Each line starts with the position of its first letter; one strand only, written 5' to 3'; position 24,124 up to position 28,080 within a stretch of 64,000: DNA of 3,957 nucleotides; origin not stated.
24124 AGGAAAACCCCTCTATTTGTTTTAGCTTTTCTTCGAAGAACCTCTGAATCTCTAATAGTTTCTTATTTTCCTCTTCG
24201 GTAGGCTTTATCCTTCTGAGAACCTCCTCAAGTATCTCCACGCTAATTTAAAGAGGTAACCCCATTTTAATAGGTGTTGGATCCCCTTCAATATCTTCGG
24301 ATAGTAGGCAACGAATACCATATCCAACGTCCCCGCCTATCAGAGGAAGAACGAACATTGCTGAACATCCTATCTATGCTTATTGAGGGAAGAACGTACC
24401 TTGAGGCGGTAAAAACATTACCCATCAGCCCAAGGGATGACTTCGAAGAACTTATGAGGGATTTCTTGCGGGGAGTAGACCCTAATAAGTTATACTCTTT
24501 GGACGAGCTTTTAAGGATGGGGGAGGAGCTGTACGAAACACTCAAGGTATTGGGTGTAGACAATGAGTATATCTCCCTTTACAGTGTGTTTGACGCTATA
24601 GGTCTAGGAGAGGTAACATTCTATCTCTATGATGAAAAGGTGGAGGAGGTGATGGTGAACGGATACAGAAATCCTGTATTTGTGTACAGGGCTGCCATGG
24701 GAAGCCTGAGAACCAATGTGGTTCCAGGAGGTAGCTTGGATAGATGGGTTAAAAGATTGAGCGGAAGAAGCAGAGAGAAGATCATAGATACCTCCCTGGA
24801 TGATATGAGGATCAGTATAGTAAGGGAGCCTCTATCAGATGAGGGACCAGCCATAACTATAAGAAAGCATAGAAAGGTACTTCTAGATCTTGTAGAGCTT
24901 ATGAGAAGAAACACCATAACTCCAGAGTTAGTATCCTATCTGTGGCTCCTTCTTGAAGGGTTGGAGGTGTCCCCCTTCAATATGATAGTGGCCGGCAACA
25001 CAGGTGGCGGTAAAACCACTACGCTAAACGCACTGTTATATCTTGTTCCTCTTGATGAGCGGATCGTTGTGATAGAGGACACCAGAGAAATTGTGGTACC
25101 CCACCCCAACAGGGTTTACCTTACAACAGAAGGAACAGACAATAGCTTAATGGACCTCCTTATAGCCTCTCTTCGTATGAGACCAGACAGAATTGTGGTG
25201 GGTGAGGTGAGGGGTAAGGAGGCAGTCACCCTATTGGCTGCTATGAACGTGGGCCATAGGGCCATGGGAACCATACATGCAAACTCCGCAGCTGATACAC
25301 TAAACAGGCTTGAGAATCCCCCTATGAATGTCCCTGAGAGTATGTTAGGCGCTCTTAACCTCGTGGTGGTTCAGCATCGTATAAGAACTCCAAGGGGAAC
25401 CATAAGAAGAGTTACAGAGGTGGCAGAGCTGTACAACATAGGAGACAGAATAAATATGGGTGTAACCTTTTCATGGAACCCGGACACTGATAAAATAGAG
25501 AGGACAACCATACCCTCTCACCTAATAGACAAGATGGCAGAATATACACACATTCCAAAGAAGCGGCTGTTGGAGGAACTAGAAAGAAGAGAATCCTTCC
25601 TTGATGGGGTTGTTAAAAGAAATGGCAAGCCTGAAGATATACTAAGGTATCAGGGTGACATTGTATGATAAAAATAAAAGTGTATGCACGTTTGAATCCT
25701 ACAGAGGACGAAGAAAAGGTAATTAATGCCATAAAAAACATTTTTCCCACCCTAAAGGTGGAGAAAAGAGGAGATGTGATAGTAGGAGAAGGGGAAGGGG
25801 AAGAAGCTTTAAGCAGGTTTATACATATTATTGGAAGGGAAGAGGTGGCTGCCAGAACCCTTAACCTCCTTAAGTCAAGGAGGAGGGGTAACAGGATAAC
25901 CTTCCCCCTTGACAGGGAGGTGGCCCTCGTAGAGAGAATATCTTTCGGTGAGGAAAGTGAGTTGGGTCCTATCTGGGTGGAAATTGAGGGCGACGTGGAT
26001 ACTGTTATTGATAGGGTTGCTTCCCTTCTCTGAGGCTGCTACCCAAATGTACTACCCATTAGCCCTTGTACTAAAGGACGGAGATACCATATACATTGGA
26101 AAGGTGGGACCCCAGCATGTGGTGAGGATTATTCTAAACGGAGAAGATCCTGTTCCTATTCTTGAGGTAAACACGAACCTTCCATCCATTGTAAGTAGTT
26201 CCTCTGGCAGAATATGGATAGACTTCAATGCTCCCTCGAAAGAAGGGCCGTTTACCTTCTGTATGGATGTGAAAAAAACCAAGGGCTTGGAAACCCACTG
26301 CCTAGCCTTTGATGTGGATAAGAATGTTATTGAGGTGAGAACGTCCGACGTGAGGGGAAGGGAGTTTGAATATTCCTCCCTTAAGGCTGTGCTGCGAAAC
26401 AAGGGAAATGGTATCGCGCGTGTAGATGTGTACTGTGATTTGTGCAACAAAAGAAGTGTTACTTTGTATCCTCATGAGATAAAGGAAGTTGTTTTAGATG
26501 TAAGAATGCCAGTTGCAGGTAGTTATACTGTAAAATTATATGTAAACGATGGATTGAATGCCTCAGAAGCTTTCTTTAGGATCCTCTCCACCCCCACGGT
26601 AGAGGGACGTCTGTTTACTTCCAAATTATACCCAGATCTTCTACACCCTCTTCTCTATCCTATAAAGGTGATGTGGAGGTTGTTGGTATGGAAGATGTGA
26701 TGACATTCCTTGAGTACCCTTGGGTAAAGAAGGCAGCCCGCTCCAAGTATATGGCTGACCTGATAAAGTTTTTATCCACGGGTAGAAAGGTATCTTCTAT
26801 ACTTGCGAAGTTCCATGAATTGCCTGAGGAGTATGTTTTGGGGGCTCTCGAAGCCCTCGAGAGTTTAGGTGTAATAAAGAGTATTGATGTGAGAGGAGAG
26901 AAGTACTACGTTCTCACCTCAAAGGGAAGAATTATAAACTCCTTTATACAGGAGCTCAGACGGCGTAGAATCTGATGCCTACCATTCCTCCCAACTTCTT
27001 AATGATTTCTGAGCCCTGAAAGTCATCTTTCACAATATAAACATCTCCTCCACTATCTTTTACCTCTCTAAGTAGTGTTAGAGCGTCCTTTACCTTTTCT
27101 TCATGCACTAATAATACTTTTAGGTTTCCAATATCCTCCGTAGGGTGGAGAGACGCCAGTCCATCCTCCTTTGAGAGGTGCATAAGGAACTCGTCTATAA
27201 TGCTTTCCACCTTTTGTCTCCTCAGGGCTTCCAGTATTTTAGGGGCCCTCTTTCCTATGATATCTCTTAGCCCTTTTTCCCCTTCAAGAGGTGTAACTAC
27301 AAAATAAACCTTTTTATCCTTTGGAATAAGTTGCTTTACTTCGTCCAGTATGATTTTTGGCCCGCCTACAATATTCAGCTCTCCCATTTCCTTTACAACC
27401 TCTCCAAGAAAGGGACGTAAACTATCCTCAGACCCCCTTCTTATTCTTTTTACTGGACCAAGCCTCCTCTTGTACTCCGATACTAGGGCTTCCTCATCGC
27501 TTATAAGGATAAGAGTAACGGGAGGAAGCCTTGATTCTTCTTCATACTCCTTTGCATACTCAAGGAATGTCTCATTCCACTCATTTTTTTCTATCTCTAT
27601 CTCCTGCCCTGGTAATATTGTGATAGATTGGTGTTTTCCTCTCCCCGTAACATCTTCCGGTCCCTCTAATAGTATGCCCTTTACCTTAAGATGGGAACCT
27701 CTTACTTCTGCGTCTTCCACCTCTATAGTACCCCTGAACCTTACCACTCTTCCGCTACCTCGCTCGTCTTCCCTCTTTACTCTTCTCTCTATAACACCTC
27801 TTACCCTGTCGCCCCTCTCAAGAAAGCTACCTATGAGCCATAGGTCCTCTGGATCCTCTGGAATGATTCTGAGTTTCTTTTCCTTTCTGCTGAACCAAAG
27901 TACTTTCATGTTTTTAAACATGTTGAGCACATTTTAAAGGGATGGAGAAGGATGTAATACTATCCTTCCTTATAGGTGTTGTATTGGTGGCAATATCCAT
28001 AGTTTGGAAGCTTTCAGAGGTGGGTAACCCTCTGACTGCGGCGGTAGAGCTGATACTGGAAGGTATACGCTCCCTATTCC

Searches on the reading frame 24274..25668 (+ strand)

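Call 26: search_protein_families(library=pfam, proteins=[window:24274-25668:+], max_evalue=1)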
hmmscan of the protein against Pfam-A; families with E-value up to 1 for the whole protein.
window:24274-25668:+ (464 aa): 13 families
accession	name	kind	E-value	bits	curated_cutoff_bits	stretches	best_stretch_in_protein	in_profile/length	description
PF00437.27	T2SSE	-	4.2e-38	131.4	24.9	1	176-371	92-279/370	Type II/IV secretion system protein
PF13401.12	AAA_22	-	0.0011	19.7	27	1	237-314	8-65/130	AAA domain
PF01580.24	FtsK_SpoIIIE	-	0.0036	17.2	24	1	232-255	37-60/221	FtsK/SpoIIIE family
PF04665.18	Pox_A32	-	0.04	13.8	22.8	1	230-255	9-34/242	Poxvirus A32 protein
PF19842.5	YqeC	-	0.095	13.4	27.6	1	244-285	6-47/145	YqeC protein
PF13555.12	AAA_29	-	0.16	12.2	27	1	233-257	20-45/61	P-loop containing region of AAA domain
PF20720.3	nSTAND3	-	0.17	12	27.2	1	238-273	21-57/155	Novel STAND NTPase 3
PF00270.35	DEAD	-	0.18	12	26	1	235-274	15-58/167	DEAD/DEAH box helicase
PF06414.18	Zeta_toxin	-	0.19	11.6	22.3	1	233-271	15-54/199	Zeta toxin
PF12846.13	AAA_10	-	0.2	11.1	27.5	1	229-272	16-60/362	AAA-like domain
PF13481.12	AAA_25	-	0.21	11.6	27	1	237-329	36-126/195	AAA domain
PF02492.25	cobW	-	0.25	11.3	20.7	1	237-268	3-34/180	CobW/HypB/UreG, nucleotide-binding domain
PF13476.12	AAA_23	-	0.37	11.8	27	1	238-256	23-41/201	AAA domain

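Call 27: search_protein_families(library=ncbifam, proteins=[window:24274-25668:+], max_evalue=1)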
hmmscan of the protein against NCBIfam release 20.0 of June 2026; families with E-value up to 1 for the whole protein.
window:24274-25668:+ (464 aa): 23 families
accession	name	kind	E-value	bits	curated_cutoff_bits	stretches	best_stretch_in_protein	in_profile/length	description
NF058587.1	archaellum_moto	equivalog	1.3e-68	232.1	550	1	13-449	52-502/527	archaellum flagellar ATPase motor FlaI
TIGR03819.1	heli_sec_ATPase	hypoth_equivalog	1.6e-45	155.8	373.15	1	107-348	48-299/340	TadA family conjugal transfer-associated ATPase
TIGR02782.1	TrbB_P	equivalog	2.8e-39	135.2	304.55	1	114-389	14-296/303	P-type conjugative transfer ATPase TrbB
TIGR02788.1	VirB11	equivalog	2e-34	119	249.95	1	236-348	146-264/308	P-type DNA transfer ATPase VirB11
NF010407.0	PRK13833.1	subfamily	7.1e-30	104.5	499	1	190-383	104-297/323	conjugal transfer protein TrbB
NF010475.0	PRK13900.1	equivalog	1.4e-29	103.2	389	1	235-347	161-280/333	type IV secretion system ATPase VirB11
NF010469.0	PRK13894.1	subfamily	8.3e-29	100.9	508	1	186-385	106-306/320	conjugal transfer ATPase TrbB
NF053672.1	bindosome_BasE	exception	3e-26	92.2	1000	1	120-448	147-491/512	bindosome assembly system ATPase subunit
NF010425.0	PRK13851.1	equivalog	3.2e-22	78.9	461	1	232-346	160-280/344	type IV secretion system protein VirB11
TIGR01420.1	pilT_fam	subfamily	1e-18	67.7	319.1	1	237-346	125-239/343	PilT/PilU family type 4a pilus ATPase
NF007755.0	PRK10436.1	equivalog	1.1e-18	67.2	617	1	236-372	221-357/465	type II secretion system protein GspE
NF041000.1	ATPase_ComGA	equivalog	8e-18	64.4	300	1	237-368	131-263/267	competence type IV pilus ATPase ComGA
TIGR02538.1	type_IV_pilB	equivalog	2e-16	59.7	675.65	1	234-371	315-453/564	type IV-A pilus assembly ATPase PilB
TIGR02525.1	plasmid_TraJ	equivalog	8.9e-14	51.2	368.3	1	238-382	153-310/372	plasmid transfer ATPase TraJ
TIGR02533.1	type_II_gspE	equivalog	1.2e-13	50.6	630.25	1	237-372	246-381/486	type II secretion system ATPase GspE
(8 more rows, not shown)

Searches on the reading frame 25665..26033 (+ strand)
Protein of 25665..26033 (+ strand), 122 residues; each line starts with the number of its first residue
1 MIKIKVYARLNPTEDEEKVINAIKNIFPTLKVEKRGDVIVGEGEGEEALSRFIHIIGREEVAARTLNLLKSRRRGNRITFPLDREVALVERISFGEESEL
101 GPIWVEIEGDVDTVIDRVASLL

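Call 44: search_protein_families(library=pfam, proteins=[window:25665-26033:+], max_evalue=0.001)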
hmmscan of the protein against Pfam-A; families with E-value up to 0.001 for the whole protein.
window:25665-26033:+ (122 aa): 1 family
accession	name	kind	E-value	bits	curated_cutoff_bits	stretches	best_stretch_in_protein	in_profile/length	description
PF01877.22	RNA_binding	-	2.2e-10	41.3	26.9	1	3-107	1-118/120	RNA binding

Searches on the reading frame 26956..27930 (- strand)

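Call 44: search_protein_families(library=pfam, proteins=[window:26956-27930:-], max_evalue=0.001)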
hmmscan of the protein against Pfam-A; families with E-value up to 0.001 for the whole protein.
window:26956-27930:- (324 aa): 2 families
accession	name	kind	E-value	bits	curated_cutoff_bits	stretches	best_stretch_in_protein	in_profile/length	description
PF03463.20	eRF1_1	-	7.1e-17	62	23.8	1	15-126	11-119/123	eRF1 domain 1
PF03465.20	eRF1_3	-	2.4e-05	25.2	25.8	1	242-319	5-101/106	eRF1 domain 3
